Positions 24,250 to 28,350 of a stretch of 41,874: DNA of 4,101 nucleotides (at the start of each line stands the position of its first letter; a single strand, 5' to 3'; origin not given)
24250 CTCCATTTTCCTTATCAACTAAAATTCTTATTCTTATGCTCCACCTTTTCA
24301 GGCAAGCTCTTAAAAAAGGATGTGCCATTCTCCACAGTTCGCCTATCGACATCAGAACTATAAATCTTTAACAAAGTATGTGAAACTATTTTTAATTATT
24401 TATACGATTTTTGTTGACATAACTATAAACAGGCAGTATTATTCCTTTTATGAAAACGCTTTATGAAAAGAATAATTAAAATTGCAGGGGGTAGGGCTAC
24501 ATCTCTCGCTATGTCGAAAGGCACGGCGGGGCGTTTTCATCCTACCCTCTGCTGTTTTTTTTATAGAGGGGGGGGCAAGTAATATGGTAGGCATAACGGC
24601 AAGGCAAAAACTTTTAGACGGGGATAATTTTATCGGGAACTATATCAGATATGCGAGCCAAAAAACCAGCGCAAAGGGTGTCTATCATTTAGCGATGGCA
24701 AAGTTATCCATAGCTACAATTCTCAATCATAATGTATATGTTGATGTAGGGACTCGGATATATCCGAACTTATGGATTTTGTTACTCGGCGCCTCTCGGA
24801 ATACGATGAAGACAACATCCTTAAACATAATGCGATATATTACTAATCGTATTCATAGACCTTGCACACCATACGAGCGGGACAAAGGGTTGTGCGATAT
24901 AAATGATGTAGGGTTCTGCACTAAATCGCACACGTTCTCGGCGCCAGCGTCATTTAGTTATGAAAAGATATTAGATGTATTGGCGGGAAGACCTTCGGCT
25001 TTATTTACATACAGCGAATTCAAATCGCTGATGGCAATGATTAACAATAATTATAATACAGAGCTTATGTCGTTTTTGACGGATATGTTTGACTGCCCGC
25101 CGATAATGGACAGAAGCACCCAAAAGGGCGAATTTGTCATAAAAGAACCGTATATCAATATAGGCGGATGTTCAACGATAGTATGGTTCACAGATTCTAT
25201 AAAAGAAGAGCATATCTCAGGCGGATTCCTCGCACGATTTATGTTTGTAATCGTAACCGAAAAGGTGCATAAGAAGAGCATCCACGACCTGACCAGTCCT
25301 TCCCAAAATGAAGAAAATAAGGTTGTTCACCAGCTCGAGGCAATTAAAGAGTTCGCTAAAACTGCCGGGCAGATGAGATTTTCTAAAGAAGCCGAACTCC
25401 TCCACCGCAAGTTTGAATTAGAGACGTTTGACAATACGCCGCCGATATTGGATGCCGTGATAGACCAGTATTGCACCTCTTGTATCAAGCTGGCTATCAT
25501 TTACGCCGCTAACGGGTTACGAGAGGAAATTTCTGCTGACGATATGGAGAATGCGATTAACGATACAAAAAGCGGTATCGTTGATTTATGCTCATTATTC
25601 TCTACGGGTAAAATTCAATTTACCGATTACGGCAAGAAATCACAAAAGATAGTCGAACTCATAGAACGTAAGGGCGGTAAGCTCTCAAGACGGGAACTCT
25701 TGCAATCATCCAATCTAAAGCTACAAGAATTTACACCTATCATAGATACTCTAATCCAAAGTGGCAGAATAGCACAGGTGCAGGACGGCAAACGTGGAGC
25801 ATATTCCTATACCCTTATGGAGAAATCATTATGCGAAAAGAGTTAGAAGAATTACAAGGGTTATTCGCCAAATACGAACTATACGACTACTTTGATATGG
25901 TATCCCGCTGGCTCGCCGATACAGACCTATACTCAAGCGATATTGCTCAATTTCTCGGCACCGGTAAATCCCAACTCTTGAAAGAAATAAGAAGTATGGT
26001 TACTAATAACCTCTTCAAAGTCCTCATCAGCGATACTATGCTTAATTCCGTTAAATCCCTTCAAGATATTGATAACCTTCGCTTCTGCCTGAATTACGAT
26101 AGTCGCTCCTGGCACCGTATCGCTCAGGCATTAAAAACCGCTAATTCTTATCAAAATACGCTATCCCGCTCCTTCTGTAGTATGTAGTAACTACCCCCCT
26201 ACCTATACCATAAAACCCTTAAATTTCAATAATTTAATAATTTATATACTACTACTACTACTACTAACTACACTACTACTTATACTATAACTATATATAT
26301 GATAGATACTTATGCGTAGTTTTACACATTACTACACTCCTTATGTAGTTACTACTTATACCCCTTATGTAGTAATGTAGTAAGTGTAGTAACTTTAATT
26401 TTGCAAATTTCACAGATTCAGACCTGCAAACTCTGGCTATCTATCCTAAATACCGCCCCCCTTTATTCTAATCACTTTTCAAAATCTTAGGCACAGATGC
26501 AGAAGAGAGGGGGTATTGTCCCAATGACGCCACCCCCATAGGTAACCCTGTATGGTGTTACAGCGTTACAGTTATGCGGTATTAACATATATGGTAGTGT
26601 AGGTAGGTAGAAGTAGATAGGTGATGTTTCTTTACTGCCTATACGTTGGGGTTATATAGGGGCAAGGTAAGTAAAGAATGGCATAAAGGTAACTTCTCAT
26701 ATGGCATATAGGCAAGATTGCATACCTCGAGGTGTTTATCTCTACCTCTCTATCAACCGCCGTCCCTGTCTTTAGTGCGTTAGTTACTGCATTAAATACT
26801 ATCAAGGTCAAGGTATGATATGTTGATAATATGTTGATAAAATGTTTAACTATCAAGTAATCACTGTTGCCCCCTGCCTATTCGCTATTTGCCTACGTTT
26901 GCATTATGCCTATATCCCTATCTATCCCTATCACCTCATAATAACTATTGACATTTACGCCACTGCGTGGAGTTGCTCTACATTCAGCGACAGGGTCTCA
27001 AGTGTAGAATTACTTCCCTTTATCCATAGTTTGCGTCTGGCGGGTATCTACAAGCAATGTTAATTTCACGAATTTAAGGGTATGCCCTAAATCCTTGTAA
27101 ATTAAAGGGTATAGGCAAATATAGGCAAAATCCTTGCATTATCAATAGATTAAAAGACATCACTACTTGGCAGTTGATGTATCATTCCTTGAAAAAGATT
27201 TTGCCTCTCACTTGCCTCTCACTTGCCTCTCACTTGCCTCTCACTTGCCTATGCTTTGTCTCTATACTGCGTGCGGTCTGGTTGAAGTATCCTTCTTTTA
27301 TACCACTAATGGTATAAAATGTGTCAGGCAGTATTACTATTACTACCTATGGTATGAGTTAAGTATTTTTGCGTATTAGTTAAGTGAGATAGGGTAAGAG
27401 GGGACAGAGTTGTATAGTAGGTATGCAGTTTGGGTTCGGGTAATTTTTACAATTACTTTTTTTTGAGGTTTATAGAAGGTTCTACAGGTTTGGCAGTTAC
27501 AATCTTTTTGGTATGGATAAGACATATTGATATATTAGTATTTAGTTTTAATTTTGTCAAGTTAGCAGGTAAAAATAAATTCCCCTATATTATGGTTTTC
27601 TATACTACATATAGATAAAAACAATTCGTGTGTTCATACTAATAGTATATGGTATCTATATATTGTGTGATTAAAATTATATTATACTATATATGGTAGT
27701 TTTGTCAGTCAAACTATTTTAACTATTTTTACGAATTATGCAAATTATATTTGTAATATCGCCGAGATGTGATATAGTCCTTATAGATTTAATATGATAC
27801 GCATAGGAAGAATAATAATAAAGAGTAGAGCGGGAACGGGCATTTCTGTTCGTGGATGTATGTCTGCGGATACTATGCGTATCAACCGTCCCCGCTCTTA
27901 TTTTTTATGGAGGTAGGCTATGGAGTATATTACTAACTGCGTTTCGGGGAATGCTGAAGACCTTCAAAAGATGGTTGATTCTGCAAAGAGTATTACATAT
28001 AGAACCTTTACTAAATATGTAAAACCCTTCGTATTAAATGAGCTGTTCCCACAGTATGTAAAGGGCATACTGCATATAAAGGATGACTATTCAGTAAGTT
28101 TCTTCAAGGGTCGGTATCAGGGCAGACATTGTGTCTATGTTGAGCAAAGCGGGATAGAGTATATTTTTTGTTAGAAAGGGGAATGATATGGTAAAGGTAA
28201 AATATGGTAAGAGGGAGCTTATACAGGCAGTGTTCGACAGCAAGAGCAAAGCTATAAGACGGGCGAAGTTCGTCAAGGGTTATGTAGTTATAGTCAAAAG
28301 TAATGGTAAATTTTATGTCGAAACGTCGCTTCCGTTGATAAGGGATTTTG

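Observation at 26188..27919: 1.7-kb gene-free, repeat-dense region in an otherwise tightly packed genome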

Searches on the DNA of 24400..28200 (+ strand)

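Call 8: search_dna_similar(query=window:24400-28200:+, collection=phages, mode=distant, max_rows=30)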
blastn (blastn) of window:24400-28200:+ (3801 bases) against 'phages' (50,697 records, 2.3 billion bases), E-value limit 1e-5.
No match.

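Call 21: search_rna_families(source=window, start=26100, end=28000, threshold=evalue, max_evalue=5)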
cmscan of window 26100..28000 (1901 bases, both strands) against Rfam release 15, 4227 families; matches with E-value up to 5: 1.
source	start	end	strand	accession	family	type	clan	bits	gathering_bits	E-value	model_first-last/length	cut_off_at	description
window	26611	26697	+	RF00646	mir-204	Gene; miRNA;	-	16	48.4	1.5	1-89/89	no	mir-204 microRNA precursor family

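Call 72: search_dna_similar(query=window:26150-27930:+, collection=plasmids, mode=distant, max_evalue=0.01, max_rows=10)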
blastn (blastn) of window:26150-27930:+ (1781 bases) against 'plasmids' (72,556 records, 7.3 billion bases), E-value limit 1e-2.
No match.

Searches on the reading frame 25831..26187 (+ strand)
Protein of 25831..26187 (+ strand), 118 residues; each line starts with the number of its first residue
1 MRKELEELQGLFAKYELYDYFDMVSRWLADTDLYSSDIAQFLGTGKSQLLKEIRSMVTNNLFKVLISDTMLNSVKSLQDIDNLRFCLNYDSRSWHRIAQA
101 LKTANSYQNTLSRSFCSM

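Call 9: search_protein_families(library=pfam, proteins=[window:25831-26187:+], max_evalue=0.01)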
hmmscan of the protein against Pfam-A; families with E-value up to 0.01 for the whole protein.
window:25831-26187:+ (118 aa): 0 families

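Call 13: search_protein_families(library=phrogs, proteins=[window:25831-26187:+], max_evalue=0.001)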
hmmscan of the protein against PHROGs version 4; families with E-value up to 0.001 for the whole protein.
window:25831-26187:+ (118 aa): 0 families

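Call 74: search_solved_structures(query=window:25831-26187:+, max_evalue=10)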
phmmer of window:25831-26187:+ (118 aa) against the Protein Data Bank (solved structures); distinct sequences matched with E-value up to 10: 4.
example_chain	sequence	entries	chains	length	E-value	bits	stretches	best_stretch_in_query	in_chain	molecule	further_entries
8zld_A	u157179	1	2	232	0.11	16.3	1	68-99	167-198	Heme oxygenase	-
8hfr_xI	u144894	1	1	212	0.38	14.6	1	57-113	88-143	Shuttling pre-60S factor ECM1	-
7wss_A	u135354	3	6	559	1.1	13.1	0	5-86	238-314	Microbial collagenase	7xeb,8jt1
5td8_D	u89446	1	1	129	1.3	12.9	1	31-99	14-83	Kinetochore protein SPC25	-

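Call 89: predict_structure(protein=window:25831-26187:+)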
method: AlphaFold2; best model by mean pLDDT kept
length: 118 residues; sequences in the alignment: 1
mean_pLDDT: 46.0   pTM: 0.37
mean pLDDT of the five models: 46.0, 44.2, 40.8, 40.1, 38.9
residues with pLDDT >= 90: 0; 70-90: 0; 50-70: 39; < 50: 79
segments of 3 or more residues with pLDDT < 50: 30-48, 63-118
pLDDT, mean of each block of 10 residues (from residue 1): 61 63 59 39 43 53 46 42 42 40 32 29
secondary structure, 60 per line:
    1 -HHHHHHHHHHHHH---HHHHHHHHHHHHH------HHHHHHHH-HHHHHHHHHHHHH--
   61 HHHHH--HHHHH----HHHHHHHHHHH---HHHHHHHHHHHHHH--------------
elements in order: H2-14 H18-30 H37-44 H46-58 H61-65 H68-72 H77-87 H91-104

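Call 112: search_protein_representatives(protein=window:25831-26187:+)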
Query: 118 residues. Proteins with E-value up to 0.001 (for the whole library): 3; up to 1e-10: 1; up to 1e-30: 1. The best 3 are listed.
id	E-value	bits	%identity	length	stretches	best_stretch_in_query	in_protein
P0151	3.5e-71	252.7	100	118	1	1-118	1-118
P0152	7.9e-08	49.0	32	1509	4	9-74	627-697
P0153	7.5e-06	42.6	25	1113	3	11-70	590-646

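Call 113: search_protein_families(library=pfam, proteins=[P0152, P0153], max_evalue=0.001)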
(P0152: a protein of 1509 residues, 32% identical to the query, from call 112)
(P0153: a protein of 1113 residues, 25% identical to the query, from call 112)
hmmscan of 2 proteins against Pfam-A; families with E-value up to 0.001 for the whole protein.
P0152 (1509 aa): 5 families
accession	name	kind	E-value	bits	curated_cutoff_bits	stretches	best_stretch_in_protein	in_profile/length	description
PF13585.12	CHU_C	-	4.5e-23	81.6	27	1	1414-1506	1-86/86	CHU_C Type IX secretion signal domain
PF17963.7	Big_9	-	2.2e-12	48.1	23.6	1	1314-1396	1-80/89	Bacterial Ig domain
PF17892.7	Cadherin_5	-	7.4e-09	35.8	26.5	1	1335-1404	27-95/98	Cadherin-like domain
PF17803.7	Cadherin_4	-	2.9e-07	31.4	25.1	1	1310-1374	6-71/71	Bacterial cadherin-like domain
PF24527.1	Ig-like_Pom152_9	-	0.00067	20.3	27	0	535-559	9-33/80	Nucleoporin pom152-like, ninth immunoglobulin-like domain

P0153 (1113 aa): 7 families
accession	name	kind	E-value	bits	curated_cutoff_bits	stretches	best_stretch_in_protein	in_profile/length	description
PF19081.6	Ig_7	-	5e-31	107.3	27.3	0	133-216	5-84/84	Ig-like domain CHU_C associated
PF08755.16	YccV-like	-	3.7e-13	50.1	22.8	0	767-826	6-59/101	Hemimethylated DNA-binding protein YccV like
PF22845.2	DUF3097_N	-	2.5e-12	46.8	28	0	1042-1059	10-27/61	DUF3097, N-terminal domain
PF20578.4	aBig_2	-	7.3e-10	39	27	0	237-267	26-56/89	Atrophied bacterial Ig domain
PF11841.14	ELMO_ARM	-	6.1e-07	29.9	27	0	874-908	43-76/154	ELMO, armadillo-like helical domain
PF00548.26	Peptidase_C3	-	1.3e-05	25.7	22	0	339-384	108-155/174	3C cysteine protease (picornain 3C)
PF12306.14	PixA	-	0.00039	21.1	21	0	763-790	45-72/165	Inclusion body protein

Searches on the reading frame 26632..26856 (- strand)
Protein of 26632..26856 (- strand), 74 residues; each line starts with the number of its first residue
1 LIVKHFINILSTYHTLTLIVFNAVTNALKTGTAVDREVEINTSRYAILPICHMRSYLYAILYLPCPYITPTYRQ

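Call 73: search_protein_families(library=pfam, proteins=[window:26632-26856:-], max_evalue=1)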
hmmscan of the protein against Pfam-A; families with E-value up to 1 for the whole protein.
window:26632-26856:- (74 aa): 2 families
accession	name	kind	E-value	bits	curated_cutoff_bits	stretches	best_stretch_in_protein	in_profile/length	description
PF25374.1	Cadherin_FAT4_N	-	0.17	12.7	35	1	17-46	37-65/85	FAT4-like, N-terminal cadherin-like domain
PF02518.31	HATPase_c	-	0.28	12.1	26.4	1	15-41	5-32/111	Histidine kinase-, DNA gyrase B-, and HSP90-like ATPase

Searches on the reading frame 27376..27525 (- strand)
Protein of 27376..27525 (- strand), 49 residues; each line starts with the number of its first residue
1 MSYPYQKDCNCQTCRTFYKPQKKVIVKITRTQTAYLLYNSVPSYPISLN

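Call 73: search_protein_families(library=pfam, proteins=[window:27376-27525:-], max_evalue=1)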
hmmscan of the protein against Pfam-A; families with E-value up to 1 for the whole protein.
window:27376-27525:- (49 aa): 1 family
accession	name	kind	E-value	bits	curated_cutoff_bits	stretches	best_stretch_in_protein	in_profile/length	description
PF22162.2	PFIN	-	0.19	12.6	27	1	18-48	74-104/118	Plasmid Fertility inhibition factor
